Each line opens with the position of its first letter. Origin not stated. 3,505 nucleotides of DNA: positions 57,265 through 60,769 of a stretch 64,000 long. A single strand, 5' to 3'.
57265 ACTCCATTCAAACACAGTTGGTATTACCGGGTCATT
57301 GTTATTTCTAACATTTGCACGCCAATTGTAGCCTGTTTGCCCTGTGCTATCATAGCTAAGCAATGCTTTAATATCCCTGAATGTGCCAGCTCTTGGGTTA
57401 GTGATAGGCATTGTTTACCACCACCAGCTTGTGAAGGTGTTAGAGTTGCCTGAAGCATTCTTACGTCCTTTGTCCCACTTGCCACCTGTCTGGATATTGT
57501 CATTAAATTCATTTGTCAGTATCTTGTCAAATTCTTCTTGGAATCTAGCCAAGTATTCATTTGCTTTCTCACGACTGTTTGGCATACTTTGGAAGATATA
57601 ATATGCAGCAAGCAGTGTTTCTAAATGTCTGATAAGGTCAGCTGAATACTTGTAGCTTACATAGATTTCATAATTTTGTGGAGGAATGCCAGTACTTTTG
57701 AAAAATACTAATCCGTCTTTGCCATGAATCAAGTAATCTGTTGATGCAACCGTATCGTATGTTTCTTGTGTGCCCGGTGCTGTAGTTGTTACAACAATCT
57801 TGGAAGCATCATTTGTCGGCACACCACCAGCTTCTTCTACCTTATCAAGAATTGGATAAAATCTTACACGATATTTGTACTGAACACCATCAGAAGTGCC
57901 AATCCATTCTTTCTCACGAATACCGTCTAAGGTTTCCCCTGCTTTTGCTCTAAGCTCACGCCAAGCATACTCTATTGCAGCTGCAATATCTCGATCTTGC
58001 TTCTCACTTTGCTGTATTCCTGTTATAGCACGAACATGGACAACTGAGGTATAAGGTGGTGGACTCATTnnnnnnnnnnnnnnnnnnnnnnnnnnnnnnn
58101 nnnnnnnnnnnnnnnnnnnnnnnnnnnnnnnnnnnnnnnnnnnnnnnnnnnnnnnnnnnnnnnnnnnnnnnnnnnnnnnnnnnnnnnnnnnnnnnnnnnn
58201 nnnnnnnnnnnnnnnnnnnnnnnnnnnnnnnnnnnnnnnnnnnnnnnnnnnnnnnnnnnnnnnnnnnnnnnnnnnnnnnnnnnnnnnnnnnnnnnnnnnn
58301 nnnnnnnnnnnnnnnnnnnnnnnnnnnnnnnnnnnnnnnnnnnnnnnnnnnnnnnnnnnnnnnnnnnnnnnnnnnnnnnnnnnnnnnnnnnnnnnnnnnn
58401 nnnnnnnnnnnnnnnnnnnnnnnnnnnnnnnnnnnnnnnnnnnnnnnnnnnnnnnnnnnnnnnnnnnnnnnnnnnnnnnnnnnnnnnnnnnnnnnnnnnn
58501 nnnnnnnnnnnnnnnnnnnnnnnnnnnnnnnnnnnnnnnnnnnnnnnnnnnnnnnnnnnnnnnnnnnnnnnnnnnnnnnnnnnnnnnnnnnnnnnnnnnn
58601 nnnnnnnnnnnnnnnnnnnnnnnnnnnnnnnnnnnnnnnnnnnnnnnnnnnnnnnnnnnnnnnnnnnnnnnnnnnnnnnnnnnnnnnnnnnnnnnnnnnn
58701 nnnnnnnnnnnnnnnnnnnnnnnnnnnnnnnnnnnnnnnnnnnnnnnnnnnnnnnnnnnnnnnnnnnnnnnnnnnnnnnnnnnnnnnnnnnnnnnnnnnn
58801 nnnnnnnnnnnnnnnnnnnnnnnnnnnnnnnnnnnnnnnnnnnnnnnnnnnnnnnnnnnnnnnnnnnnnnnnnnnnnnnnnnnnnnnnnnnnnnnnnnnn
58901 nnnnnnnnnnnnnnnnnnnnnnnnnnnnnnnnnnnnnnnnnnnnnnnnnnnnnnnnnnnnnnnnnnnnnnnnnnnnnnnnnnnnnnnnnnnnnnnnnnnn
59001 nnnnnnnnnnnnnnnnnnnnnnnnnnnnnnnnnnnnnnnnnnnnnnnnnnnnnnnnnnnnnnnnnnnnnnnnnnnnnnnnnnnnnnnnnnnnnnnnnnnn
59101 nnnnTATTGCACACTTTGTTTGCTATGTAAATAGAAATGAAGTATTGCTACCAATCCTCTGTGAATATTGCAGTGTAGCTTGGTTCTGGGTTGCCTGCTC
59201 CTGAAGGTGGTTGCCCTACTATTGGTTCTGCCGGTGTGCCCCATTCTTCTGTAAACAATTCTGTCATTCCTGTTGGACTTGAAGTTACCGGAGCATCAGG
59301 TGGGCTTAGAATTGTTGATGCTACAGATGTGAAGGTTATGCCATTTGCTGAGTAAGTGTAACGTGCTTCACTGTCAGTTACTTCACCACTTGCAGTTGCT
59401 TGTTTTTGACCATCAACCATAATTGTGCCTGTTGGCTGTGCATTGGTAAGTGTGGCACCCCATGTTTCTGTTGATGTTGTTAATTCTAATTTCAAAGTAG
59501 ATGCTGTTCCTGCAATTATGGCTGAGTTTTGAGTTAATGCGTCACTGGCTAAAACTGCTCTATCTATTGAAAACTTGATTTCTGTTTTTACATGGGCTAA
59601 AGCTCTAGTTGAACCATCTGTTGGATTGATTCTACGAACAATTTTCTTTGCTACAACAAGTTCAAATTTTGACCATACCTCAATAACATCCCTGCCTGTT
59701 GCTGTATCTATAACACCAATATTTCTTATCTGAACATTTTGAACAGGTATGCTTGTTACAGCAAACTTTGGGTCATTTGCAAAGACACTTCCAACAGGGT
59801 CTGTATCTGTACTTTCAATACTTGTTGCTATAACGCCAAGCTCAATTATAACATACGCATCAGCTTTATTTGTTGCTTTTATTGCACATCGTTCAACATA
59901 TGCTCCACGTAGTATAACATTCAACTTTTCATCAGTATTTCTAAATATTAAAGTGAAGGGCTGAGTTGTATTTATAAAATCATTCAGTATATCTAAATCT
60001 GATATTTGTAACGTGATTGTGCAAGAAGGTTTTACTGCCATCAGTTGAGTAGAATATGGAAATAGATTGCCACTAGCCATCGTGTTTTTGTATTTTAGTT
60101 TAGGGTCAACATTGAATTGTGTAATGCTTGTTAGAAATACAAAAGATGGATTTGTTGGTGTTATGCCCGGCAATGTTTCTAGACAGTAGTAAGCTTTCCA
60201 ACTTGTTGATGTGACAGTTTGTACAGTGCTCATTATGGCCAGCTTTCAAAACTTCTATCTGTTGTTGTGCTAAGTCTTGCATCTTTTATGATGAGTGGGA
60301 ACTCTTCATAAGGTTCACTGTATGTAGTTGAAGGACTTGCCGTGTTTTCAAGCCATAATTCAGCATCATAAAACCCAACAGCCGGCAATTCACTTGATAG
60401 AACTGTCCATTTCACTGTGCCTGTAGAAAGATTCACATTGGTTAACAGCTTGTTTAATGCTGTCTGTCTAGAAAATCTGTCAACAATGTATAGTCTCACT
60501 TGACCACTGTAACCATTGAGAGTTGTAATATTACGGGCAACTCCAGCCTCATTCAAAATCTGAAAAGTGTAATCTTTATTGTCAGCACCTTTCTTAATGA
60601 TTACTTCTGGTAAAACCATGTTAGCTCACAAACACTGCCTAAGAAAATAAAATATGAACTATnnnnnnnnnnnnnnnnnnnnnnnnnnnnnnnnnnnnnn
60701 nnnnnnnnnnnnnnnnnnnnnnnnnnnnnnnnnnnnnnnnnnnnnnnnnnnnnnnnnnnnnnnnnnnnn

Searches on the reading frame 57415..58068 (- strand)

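Call 7: search_protein_families(library=pfam, proteins=[window:57415-58068:-], max_evalue=0.1)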
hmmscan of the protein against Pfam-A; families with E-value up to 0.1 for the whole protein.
window:57415-58068:- (217 aa): 0 families

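Call 8: search_protein_families(library=phrogs, proteins=[window:57415-58068:-], max_evalue=0.1)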
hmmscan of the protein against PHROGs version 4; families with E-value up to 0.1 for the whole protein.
window:57415-58068:- (217 aa): 1 family
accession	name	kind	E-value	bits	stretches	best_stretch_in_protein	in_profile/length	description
phrog_807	-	tail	0.041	14.3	1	92-143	125-172/256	major tail protein with Ig-like domain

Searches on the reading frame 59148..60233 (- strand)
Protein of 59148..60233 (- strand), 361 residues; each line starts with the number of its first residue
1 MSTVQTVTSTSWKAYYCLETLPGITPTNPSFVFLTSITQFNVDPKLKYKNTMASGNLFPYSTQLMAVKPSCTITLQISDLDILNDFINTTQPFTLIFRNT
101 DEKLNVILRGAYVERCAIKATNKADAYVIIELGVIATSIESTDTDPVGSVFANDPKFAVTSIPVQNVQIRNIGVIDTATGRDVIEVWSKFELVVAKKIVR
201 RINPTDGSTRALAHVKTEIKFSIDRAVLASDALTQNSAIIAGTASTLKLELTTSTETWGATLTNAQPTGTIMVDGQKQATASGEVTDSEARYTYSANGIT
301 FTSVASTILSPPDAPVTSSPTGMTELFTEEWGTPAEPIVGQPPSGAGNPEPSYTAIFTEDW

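Call 7: search_protein_families(library=pfam, proteins=[window:59148-60233:-], max_evalue=0.1)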
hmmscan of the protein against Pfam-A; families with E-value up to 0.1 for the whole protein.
window:59148-60233:- (361 aa): 0 families

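Call 8: search_protein_families(library=phrogs, proteins=[window:59148-60233:-], max_evalue=0.1)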
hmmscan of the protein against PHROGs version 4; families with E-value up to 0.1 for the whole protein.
window:59148-60233:- (361 aa): 0 families

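Call 21: search_solved_structures(query=window:59148-60233:-, max_evalue=1)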
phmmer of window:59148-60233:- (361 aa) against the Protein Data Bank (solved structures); distinct sequences matched with E-value up to 1: 0.

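Call 24: find_related_loci(query=window:59148-60233:-, collection=viral_contigs, flank=10000)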
Query window:59148-60233:- (361 aa) in viral_contigs; peptide patterns used: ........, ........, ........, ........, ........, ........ (x = any residue, [..] = any of these).
3 stretches matched a pattern, but none encodes a relative of the query by tblastn (E <= 1e-3).

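Call 107: search_protein_families(library=ncbifam, proteins=[window:59148-60233:-], max_evalue=0.01)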
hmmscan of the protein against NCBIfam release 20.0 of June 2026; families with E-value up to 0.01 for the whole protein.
window:59148-60233:- (361 aa): 0 families

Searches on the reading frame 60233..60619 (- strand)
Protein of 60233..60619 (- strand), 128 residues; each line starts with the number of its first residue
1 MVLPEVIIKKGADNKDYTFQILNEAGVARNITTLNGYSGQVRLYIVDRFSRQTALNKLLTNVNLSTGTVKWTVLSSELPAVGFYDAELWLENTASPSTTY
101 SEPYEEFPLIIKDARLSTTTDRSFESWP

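Call 7: search_protein_families(library=pfam, proteins=[window:60233-60619:-], max_evalue=0.1)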
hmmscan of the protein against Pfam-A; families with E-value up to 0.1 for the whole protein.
window:60233-60619:- (128 aa): 1 family
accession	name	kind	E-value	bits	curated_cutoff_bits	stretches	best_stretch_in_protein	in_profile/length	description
PF10342.15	Kre9_KNH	-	0.0041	18.3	24.6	1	39-103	26-91/94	Kre9/KNH-like N-terminal Ig-like domain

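Call 8: search_protein_families(library=phrogs, proteins=[window:60233-60619:-], max_evalue=0.1)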
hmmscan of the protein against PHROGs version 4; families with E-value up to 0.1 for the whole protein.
window:60233-60619:- (128 aa): 1 family
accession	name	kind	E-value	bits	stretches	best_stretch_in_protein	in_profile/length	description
phrog_6081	-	unknown function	0.085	13.4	0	32-73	48-89/169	-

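Call 107: search_protein_families(library=ncbifam, proteins=[window:60233-60619:-], max_evalue=0.01)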
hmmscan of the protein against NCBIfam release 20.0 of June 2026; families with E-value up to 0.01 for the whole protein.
window:60233-60619:- (128 aa): 0 families
